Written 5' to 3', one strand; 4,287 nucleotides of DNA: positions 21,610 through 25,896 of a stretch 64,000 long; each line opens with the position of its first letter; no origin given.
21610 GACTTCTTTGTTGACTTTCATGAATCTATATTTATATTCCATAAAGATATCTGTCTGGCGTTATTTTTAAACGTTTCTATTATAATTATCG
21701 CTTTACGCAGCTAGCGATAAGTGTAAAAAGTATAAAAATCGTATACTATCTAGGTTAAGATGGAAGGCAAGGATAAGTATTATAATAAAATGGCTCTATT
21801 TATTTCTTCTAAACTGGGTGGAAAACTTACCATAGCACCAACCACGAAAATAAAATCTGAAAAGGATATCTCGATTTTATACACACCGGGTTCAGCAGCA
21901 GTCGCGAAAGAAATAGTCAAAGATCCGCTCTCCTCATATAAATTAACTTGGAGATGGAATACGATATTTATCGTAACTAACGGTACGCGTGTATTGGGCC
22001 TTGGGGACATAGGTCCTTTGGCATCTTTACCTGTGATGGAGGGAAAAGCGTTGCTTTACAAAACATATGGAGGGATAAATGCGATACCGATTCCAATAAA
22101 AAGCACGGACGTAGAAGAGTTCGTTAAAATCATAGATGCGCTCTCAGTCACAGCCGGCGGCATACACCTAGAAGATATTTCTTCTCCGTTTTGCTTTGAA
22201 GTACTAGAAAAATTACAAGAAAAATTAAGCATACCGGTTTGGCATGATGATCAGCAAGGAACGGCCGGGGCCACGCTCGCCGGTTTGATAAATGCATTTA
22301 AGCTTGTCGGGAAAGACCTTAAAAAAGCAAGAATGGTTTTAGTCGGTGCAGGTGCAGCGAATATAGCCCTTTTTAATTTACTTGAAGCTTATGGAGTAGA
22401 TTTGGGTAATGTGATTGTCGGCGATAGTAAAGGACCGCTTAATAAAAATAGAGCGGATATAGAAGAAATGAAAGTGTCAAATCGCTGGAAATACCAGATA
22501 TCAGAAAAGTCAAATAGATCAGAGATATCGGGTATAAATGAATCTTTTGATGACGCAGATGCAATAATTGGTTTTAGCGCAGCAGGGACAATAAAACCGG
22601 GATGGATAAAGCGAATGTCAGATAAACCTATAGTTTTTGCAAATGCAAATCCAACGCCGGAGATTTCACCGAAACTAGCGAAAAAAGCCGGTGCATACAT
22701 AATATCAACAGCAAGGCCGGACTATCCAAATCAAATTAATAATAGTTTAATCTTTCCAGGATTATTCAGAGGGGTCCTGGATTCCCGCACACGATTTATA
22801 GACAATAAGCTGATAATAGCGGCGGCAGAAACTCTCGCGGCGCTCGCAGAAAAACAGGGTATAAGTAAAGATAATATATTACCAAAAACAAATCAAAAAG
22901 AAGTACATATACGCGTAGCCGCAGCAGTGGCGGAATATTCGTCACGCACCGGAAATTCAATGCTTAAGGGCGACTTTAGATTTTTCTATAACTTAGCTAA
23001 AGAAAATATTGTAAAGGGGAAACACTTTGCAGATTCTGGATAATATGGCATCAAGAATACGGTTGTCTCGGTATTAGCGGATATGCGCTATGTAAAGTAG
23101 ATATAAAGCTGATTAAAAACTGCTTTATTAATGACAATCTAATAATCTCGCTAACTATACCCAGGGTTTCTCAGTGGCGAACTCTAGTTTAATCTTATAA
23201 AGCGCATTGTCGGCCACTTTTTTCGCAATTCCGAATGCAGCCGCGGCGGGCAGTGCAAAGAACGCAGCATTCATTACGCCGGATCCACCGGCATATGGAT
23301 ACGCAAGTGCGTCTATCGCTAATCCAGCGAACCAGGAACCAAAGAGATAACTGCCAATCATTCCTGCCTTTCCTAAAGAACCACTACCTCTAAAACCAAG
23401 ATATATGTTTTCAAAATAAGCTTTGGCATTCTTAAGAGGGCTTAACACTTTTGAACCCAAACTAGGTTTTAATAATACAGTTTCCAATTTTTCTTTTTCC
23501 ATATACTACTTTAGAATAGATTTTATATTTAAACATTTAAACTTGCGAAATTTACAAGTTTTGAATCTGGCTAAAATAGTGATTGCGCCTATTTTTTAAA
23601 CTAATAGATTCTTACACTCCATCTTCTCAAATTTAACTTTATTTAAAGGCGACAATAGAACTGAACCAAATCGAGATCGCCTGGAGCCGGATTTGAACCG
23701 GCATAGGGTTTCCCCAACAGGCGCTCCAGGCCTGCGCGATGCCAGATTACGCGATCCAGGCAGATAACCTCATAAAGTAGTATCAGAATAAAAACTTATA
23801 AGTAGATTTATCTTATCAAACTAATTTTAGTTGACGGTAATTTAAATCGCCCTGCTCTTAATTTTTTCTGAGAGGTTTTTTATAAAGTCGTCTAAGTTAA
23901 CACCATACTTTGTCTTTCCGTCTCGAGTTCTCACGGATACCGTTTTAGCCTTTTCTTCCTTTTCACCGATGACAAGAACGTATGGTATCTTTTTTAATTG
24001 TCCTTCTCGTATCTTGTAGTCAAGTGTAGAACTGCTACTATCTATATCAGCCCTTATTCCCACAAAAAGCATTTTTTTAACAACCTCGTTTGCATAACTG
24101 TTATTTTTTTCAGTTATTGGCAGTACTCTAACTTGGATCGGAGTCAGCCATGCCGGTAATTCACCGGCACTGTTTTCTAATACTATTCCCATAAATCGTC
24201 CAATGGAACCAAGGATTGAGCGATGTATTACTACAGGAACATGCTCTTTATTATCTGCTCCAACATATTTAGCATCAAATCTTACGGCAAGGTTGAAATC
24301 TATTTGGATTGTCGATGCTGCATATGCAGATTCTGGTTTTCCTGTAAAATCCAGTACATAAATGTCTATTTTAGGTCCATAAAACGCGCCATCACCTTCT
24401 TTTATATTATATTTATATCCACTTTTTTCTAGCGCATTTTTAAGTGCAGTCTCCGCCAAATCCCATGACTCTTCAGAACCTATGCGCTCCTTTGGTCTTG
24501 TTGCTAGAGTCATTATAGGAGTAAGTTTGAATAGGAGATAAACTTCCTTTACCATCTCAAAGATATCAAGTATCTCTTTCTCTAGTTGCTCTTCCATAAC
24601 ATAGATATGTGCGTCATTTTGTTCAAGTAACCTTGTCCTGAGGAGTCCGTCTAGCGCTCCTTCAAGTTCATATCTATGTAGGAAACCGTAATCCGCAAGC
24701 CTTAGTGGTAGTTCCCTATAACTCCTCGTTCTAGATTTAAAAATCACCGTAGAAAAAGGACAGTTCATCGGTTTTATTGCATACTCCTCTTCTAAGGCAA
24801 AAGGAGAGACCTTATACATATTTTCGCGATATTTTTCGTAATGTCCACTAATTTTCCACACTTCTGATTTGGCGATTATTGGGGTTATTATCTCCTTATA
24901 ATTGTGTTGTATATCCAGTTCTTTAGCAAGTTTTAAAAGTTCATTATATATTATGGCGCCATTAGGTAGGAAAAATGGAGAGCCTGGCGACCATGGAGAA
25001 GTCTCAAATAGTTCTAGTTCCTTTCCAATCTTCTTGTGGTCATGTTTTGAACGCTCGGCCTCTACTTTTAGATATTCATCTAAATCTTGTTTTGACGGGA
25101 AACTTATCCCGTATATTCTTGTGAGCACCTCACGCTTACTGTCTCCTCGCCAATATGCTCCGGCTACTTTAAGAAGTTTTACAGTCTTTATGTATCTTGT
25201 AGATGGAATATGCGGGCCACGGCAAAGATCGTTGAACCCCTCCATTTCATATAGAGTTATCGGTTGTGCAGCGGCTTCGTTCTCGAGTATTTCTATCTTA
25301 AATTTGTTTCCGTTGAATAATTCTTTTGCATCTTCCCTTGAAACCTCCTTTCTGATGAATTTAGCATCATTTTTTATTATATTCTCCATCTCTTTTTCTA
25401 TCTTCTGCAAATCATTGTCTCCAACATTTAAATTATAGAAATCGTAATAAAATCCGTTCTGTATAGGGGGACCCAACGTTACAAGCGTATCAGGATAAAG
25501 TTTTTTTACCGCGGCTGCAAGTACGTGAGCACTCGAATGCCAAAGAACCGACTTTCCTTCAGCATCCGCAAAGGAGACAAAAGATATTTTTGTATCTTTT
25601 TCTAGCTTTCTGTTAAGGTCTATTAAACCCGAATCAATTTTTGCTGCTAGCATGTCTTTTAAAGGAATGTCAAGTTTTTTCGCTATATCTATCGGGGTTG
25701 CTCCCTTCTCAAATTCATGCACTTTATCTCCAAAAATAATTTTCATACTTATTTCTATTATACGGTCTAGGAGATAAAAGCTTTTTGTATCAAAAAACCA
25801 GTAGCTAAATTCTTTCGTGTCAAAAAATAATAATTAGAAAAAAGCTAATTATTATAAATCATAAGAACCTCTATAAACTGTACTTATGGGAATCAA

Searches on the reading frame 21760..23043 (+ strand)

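Call 17: search_protein_families(library=pfam, proteins=[window:21760-23043:+], max_evalue=0.001)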
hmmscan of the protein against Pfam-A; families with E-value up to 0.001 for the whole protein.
window:21760-23043:+ (427 aa): 2 families
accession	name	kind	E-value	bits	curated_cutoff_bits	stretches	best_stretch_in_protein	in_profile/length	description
PF03949.21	Malic_M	-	9.9e-26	91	23.5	1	166-393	2-256/258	Malic enzyme, NAD binding domain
PF00390.24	malic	-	6.7e-24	85.1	23.1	1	25-153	6-182/182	Malic enzyme, N-terminal domain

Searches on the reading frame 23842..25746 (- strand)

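Call 17: search_protein_families(library=pfam, proteins=[window:23842-25746:-], max_evalue=0.001)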
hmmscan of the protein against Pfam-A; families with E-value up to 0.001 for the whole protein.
window:23842-25746:- (634 aa): 4 families
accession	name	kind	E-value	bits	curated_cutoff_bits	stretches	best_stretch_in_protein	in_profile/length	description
PF00587.30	tRNA-synt_2b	-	9.5e-35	120.7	29.3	1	317-525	6-178/179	tRNA synthetase class II core domain (G, H, P, S and T)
PF03129.25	HGTP_anticodon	-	3.4e-22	78.8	21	1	538-627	1-93/94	Anticodon binding domain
PF07973.19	tRNA_SAD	-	1.4e-13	51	24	1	163-212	1-44/44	Threonyl and Alanyl tRNA synthetase second additional domain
PF02824.27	TGS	-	1.5e-05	25.4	22.2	1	8-57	9-59/60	TGS domain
